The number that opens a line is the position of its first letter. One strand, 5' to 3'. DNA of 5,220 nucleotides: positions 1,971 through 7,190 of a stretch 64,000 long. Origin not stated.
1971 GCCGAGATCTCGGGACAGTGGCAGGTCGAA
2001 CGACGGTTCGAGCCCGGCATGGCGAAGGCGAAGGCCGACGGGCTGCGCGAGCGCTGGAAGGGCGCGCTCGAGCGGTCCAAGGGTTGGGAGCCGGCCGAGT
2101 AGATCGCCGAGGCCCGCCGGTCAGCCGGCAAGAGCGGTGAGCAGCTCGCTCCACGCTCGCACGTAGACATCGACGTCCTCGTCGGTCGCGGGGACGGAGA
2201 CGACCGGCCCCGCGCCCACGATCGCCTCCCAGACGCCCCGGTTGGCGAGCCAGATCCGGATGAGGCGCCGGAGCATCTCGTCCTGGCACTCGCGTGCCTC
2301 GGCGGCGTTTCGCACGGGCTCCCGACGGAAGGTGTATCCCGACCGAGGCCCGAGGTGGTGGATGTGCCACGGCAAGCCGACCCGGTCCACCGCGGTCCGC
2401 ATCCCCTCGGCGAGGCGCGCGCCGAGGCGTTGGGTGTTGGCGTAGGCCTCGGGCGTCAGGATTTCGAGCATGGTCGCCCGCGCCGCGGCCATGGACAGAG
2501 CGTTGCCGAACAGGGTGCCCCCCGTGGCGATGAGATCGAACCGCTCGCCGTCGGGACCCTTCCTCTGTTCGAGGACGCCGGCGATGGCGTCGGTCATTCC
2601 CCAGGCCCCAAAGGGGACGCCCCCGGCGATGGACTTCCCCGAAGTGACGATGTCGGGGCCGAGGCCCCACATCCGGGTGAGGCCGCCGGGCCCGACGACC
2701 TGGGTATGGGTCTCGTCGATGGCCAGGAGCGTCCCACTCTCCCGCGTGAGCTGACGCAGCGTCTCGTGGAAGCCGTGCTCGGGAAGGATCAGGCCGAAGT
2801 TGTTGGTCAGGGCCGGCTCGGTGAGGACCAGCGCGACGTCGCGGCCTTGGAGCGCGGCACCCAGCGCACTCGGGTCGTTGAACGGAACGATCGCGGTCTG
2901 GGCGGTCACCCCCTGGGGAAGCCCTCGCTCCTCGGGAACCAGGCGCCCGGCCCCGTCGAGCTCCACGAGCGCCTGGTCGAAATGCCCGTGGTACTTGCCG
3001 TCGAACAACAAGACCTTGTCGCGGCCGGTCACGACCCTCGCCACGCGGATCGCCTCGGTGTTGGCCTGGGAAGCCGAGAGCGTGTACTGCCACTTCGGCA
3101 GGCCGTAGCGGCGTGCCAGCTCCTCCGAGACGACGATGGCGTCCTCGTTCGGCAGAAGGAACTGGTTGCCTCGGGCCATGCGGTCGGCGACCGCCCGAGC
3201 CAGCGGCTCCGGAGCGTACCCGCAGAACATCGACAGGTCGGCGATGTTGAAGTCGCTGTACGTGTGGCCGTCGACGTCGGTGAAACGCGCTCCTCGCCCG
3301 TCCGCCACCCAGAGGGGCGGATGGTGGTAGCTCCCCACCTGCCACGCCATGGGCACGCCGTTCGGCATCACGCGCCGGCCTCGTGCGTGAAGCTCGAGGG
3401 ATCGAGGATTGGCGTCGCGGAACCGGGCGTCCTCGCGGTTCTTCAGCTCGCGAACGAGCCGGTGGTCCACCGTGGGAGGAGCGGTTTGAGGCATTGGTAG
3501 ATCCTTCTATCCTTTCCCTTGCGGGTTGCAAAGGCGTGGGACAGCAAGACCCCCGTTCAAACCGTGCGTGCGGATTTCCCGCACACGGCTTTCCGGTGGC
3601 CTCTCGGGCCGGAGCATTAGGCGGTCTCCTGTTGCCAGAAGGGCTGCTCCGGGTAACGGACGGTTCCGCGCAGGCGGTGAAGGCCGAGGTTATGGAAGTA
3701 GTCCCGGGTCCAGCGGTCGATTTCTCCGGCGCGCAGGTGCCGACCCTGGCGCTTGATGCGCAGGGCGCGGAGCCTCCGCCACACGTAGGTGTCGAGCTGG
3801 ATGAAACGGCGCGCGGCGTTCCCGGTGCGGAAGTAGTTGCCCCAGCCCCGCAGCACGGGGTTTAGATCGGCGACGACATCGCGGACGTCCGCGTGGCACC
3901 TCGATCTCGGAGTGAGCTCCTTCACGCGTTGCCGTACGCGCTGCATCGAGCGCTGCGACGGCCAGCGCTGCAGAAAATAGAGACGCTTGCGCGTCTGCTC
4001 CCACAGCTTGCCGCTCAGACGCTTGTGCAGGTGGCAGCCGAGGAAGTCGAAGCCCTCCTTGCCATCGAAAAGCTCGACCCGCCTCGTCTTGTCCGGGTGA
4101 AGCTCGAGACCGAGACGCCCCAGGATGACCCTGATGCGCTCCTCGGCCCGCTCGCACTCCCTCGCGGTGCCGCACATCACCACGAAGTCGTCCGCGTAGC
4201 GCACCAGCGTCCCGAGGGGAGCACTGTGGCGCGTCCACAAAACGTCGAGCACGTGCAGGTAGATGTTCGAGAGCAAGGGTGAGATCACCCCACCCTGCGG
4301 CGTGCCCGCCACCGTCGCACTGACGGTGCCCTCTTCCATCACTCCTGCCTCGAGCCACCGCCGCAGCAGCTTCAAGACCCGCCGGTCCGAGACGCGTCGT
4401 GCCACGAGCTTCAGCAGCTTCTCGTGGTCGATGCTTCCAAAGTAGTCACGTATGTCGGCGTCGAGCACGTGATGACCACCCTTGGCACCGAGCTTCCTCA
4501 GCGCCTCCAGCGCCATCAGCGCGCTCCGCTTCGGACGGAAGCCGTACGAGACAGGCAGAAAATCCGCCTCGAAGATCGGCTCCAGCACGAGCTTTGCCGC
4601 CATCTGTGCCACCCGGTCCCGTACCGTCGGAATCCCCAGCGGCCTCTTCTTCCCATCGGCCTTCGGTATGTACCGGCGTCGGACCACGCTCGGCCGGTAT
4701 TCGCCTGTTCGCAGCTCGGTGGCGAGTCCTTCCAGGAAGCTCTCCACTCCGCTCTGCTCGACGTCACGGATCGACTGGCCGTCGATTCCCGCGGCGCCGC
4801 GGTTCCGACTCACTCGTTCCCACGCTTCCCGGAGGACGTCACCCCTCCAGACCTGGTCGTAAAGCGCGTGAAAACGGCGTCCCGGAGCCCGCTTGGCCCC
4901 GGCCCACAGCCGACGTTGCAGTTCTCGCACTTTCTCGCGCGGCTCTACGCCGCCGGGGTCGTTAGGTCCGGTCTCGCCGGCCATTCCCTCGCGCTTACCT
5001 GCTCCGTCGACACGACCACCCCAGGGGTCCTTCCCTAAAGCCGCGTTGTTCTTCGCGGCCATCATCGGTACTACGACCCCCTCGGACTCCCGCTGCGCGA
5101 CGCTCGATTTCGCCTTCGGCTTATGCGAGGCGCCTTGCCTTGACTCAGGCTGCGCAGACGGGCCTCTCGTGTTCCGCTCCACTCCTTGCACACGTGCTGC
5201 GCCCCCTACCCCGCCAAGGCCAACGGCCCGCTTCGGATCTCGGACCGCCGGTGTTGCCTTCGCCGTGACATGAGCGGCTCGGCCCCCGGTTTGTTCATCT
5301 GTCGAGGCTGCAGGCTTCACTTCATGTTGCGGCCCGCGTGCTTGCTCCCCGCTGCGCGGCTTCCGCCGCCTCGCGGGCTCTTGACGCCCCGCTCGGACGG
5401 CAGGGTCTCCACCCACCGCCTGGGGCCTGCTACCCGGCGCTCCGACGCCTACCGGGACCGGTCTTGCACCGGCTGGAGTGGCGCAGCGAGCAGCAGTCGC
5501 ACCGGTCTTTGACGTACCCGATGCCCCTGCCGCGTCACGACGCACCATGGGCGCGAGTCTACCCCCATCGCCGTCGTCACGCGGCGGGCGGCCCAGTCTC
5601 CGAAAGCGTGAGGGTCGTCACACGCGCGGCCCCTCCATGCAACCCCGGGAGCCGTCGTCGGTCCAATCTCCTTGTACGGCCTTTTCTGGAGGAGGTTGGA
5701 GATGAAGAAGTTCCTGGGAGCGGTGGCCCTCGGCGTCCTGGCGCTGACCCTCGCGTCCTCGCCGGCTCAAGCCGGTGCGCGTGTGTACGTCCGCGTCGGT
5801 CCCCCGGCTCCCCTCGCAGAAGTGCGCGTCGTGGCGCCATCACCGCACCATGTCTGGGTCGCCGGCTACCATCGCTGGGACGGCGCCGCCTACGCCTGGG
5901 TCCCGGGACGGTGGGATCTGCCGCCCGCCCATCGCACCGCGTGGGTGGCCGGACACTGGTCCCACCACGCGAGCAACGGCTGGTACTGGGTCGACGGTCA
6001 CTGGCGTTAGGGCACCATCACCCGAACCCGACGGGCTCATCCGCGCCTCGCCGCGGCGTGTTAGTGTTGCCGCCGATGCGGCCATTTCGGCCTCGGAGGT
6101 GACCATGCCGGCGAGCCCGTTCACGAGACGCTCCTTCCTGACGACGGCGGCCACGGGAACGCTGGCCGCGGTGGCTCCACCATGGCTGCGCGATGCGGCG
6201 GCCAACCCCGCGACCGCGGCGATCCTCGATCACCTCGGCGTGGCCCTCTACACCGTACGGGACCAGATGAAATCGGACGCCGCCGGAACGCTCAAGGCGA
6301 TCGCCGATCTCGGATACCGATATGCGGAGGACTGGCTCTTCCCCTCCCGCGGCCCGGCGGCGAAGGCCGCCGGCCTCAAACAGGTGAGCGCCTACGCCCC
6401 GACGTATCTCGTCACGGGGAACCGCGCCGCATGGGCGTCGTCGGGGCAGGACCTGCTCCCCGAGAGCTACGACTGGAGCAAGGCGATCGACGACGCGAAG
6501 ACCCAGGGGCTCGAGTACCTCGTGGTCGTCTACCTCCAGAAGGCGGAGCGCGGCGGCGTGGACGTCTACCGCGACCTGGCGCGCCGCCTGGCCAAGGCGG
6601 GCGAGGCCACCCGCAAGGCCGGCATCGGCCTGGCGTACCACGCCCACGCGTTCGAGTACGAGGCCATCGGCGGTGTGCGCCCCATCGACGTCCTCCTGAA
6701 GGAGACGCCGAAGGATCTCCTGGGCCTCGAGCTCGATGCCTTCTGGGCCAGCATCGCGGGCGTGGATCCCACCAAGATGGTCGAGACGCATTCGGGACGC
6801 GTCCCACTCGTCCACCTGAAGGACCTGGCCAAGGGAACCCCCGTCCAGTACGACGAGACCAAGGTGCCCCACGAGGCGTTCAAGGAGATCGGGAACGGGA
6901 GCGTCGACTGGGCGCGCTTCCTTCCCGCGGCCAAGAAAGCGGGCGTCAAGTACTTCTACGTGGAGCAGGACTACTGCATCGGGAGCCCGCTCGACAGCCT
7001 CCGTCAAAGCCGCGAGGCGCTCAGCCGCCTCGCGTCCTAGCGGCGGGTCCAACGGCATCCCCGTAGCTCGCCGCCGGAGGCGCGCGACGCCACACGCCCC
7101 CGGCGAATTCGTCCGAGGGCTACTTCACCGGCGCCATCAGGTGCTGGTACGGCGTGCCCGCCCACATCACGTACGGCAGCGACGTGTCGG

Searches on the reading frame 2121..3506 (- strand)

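Call 86: search_protein_families(library=pfam, max_evalue=0.00001, proteins=[window:2121-3506:-])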
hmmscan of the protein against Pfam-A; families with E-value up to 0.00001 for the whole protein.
window:2121-3506:- (461 aa): 1 family
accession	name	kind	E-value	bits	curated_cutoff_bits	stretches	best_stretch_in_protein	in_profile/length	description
PF00202.27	Aminotran_3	-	6e-35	121.1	30.5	1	61-375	7-332/403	Aminotransferase class-III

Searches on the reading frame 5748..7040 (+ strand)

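Call 86: search_protein_families(library=pfam, max_evalue=0.00001, proteins=[window:5748-7040:+])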
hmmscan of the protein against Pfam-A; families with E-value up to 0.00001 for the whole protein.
window:5748-7040:+ (430 aa): 1 family
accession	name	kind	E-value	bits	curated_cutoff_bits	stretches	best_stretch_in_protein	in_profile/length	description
PF01261.30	AP_endonuc_2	-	1.7e-11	44.7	31.1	1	183-425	2-246/249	Xylose isomerase-like TIM barrel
